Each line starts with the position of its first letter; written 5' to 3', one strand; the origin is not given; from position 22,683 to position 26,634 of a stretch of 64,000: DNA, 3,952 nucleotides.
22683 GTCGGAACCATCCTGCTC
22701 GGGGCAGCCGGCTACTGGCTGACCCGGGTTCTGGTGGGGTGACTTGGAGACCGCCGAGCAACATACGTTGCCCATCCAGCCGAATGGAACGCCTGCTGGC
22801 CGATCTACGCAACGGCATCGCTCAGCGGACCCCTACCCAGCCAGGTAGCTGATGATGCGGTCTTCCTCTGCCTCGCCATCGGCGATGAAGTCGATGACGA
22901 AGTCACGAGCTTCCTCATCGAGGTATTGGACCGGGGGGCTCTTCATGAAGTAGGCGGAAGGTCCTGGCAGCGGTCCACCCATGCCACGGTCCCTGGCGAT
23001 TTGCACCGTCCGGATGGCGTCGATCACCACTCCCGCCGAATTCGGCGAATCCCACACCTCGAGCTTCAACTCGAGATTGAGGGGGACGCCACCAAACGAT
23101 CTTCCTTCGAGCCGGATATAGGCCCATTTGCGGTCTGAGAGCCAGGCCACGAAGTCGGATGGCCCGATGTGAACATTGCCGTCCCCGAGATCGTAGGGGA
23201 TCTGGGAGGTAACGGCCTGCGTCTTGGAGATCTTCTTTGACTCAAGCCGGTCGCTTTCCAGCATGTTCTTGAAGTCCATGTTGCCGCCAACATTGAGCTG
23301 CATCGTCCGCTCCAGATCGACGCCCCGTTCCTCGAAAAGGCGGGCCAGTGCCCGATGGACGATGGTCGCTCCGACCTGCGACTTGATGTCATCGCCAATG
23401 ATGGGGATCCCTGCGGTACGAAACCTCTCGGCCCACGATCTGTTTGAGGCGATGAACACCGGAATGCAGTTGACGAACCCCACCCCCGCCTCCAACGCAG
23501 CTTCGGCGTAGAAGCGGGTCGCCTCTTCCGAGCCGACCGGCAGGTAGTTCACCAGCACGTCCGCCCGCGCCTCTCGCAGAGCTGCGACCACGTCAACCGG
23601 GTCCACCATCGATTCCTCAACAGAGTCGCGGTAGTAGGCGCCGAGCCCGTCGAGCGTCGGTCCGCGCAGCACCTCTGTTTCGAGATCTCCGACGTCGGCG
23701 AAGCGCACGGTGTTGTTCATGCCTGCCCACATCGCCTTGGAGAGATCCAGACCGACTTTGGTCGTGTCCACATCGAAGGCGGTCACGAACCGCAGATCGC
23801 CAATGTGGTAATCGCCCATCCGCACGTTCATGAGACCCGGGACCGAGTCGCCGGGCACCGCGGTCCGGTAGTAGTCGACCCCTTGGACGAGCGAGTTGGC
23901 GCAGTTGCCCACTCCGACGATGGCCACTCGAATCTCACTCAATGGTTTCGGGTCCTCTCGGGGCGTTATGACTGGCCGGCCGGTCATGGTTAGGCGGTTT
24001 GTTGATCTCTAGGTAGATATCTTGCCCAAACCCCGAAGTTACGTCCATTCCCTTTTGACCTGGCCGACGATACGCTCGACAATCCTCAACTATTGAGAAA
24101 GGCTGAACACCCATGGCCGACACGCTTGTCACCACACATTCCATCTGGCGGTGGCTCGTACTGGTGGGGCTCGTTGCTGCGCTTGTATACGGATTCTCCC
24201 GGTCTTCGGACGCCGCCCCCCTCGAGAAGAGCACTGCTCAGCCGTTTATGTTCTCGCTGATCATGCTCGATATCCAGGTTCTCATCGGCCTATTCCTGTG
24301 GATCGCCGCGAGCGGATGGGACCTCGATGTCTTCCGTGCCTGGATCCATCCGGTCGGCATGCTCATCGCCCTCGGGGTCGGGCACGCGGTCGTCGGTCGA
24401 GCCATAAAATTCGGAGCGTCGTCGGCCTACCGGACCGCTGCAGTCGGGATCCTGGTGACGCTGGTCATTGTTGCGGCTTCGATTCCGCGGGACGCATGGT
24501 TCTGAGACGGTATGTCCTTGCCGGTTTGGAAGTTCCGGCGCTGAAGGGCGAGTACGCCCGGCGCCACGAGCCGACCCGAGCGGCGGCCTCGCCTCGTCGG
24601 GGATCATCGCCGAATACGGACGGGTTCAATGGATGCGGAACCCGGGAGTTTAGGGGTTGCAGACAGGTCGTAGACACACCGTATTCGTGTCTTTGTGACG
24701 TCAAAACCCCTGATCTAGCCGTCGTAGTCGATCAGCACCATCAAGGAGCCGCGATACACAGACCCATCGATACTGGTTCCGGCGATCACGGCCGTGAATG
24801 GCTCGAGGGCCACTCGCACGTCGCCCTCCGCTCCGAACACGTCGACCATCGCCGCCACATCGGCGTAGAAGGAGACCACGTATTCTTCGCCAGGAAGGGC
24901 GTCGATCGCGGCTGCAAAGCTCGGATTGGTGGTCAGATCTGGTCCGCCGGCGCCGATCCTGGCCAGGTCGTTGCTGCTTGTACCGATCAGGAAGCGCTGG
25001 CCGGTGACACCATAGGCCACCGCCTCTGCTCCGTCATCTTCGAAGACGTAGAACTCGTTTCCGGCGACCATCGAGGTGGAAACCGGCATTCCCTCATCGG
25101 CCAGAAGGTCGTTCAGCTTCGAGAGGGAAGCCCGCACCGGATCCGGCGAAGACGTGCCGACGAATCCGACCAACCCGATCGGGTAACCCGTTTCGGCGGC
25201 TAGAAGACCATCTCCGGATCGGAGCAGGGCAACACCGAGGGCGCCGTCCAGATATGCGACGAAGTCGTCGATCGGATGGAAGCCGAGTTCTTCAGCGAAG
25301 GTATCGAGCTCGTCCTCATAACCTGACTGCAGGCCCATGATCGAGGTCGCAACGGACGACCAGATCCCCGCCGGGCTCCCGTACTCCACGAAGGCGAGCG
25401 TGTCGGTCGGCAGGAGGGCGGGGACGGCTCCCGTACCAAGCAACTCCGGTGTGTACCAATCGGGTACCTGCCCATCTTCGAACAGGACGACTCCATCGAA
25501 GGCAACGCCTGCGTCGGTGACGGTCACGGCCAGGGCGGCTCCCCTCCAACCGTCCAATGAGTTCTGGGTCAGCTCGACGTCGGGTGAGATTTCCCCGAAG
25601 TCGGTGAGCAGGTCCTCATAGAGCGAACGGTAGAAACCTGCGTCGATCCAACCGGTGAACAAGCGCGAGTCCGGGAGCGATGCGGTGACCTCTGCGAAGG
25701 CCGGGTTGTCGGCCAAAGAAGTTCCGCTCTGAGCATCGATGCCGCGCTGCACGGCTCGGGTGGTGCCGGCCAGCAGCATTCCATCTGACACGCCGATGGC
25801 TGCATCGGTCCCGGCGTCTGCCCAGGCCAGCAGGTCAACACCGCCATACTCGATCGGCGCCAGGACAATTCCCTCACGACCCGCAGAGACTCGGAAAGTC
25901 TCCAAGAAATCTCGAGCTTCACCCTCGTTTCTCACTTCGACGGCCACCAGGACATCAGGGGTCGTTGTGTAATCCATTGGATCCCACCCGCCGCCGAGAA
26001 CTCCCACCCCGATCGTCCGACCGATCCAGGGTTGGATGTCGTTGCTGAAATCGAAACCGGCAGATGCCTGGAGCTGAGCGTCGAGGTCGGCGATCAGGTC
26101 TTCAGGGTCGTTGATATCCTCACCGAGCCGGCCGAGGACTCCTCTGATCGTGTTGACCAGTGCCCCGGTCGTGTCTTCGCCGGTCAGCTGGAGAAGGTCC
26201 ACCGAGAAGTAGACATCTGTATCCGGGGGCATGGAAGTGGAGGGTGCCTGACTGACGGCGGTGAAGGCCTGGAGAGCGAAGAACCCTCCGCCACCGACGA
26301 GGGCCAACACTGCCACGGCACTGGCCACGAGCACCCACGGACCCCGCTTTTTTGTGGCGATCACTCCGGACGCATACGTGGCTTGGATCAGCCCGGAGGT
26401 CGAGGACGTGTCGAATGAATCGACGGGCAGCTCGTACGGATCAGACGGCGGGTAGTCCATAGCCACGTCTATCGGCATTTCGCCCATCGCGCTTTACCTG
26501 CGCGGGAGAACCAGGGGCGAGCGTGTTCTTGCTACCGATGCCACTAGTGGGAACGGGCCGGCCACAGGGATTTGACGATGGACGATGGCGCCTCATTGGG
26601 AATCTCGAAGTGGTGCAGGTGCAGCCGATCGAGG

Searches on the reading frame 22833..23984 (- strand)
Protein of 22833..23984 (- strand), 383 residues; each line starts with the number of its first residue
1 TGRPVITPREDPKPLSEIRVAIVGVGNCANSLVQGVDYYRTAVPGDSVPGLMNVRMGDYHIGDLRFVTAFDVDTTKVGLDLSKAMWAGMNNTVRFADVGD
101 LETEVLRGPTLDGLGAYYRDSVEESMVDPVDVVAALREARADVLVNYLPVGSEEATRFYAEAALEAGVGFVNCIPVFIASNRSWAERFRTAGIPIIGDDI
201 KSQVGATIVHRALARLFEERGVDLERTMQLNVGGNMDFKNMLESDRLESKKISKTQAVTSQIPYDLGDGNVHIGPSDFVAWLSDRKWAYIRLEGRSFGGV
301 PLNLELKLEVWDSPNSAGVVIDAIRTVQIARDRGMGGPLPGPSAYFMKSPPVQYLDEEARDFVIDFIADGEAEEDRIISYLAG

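Call 22: search_protein_families(library=pfam, proteins=[window:22833-23984:-], max_evalue=0.001)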
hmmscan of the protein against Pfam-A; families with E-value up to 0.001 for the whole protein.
window:22833-23984:- (383 aa): 1 family
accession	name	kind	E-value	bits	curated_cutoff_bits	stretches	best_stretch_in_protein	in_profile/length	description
PF01658.22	Inos-1-P_synth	-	3.8e-35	120.7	27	1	205-313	1-107/107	Myo-inositol-1-phosphate synthase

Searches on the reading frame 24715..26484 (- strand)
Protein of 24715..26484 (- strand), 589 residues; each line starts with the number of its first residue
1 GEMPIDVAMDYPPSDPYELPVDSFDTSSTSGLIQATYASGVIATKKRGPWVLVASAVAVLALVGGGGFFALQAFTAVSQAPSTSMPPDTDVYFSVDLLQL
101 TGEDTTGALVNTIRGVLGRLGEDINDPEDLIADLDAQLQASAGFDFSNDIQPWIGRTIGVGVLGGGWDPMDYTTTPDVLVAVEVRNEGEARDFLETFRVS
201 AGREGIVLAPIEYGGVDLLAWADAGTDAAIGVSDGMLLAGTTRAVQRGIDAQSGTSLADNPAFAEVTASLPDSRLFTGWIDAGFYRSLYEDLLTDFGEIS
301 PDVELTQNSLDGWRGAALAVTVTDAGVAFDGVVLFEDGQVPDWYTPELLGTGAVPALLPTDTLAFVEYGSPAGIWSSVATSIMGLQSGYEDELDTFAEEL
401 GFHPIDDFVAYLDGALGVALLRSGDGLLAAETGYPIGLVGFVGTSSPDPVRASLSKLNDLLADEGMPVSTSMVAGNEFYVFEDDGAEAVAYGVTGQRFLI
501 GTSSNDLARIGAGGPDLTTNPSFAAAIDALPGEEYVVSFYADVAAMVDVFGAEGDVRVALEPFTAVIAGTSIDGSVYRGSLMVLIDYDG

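Call 22: search_protein_families(library=pfam, proteins=[window:24715-26484:-], max_evalue=0.001)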
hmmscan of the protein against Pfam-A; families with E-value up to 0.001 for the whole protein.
window:24715-26484:- (589 aa): 1 family
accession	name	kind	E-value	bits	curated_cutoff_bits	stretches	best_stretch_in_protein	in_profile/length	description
PF11832.13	DUF3352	-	1.7e-29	103.3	26.8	1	131-546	77-486/536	Protein of unknown function (DUF3352)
